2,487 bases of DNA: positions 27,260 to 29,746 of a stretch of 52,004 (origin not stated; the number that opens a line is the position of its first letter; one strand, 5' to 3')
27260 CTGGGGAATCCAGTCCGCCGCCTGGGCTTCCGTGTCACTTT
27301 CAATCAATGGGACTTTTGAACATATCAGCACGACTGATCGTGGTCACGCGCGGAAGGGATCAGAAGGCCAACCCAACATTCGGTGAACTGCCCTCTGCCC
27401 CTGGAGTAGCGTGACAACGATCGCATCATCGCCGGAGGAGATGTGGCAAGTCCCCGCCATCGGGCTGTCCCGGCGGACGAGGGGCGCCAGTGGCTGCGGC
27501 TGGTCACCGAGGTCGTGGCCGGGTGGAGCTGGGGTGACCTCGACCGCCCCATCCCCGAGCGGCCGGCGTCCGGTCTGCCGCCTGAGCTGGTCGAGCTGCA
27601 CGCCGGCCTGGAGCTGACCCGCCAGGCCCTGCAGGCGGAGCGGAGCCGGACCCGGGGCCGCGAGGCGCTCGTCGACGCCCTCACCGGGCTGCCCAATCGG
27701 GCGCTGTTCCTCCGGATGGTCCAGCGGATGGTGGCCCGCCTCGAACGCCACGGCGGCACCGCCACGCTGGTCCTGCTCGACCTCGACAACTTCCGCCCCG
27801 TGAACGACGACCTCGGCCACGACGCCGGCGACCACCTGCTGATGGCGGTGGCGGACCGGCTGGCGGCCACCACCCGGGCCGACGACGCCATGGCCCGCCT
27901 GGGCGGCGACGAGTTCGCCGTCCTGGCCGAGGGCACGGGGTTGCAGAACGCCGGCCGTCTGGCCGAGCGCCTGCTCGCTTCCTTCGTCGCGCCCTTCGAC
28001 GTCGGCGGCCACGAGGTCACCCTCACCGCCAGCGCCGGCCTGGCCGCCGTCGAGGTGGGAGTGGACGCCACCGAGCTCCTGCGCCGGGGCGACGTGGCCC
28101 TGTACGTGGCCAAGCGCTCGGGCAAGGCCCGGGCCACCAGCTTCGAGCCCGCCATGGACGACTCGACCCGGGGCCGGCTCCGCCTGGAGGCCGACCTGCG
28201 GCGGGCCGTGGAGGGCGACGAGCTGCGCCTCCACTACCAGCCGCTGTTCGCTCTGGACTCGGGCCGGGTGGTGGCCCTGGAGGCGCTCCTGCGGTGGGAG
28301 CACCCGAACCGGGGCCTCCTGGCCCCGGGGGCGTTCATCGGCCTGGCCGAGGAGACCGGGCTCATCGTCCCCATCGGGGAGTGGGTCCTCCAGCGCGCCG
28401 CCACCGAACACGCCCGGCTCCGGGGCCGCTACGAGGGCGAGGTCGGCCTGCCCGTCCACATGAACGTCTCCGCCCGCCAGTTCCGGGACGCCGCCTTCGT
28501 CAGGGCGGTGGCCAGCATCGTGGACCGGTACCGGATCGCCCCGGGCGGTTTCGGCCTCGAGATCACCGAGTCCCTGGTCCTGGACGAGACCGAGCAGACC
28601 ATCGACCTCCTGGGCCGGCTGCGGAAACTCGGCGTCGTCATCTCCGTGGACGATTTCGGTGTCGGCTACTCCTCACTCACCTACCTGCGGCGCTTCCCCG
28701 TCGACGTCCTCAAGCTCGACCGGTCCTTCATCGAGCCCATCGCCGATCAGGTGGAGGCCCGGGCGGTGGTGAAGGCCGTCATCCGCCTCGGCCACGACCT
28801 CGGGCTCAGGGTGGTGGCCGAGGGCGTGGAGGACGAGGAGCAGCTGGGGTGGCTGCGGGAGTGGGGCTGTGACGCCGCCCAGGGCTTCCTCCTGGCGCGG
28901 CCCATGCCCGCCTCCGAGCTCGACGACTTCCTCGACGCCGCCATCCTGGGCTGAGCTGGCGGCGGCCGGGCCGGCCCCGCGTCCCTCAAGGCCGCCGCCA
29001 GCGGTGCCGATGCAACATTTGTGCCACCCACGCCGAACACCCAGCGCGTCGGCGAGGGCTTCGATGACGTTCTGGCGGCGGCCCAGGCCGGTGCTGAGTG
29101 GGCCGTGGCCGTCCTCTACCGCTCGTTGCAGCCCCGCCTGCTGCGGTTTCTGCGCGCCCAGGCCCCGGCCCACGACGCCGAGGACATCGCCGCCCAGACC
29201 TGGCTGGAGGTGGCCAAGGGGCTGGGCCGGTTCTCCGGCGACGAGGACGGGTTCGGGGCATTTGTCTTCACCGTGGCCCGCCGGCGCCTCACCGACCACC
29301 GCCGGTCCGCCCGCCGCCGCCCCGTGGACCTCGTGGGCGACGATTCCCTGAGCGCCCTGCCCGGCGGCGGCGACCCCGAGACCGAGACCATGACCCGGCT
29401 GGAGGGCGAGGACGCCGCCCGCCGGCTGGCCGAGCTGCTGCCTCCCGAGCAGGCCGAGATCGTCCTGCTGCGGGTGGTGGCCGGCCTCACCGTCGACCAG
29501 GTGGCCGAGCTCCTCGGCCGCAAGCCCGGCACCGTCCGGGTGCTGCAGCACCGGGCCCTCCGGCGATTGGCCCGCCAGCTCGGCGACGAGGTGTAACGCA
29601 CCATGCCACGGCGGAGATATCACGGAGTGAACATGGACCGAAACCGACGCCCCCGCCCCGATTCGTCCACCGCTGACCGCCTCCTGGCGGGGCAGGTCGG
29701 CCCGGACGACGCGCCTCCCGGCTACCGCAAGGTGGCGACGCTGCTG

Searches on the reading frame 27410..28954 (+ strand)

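Call 29: search_protein_families(library=pfam, proteins=[window:27410-28954:+], max_evalue=0.001)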
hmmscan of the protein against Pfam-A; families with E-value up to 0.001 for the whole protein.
window:27410-28954:+ (514 aa): 2 families
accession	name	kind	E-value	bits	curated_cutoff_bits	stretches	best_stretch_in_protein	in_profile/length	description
PF00563.25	EAL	-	2.4e-73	246.8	31.3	1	261-498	2-236/236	EAL domain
PF00990.26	GGDEF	-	8.1e-39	133.4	23.8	1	86-240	1-160/161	Diguanylate cyclase, GGDEF domain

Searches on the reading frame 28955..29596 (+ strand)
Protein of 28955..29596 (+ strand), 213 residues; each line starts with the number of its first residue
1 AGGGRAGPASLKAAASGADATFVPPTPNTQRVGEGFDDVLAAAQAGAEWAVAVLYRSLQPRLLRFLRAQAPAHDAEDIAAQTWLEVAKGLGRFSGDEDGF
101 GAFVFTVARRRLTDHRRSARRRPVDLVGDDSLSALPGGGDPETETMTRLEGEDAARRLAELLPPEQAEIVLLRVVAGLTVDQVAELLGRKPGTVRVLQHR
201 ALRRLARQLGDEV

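Call 29: search_protein_families(library=pfam, proteins=[window:28955-29596:+], max_evalue=0.001)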
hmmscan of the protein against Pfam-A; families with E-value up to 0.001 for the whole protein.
window:28955-29596:+ (213 aa): 5 families
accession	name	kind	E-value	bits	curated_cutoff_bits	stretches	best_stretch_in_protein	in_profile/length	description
PF08281.18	Sigma70_r4_2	-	3.9e-13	49.3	25.7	1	154-205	3-54/54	Sigma-70, region 4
PF04542.20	Sigma70_r2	-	1.9e-11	44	24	1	54-122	1-71/71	Sigma-70 region 2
PF04545.22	Sigma70_r4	-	1.6e-09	37.5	24.1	1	162-205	5-48/50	Sigma-70, region 4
PF07638.17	Sigma70_ECF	-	2.3e-09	37.9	21.1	1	38-195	6-169/185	ECF sigma factor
PF13384.12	HTH_23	-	0.00019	21.6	24.6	1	167-200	8-40/50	Homeodomain-like domain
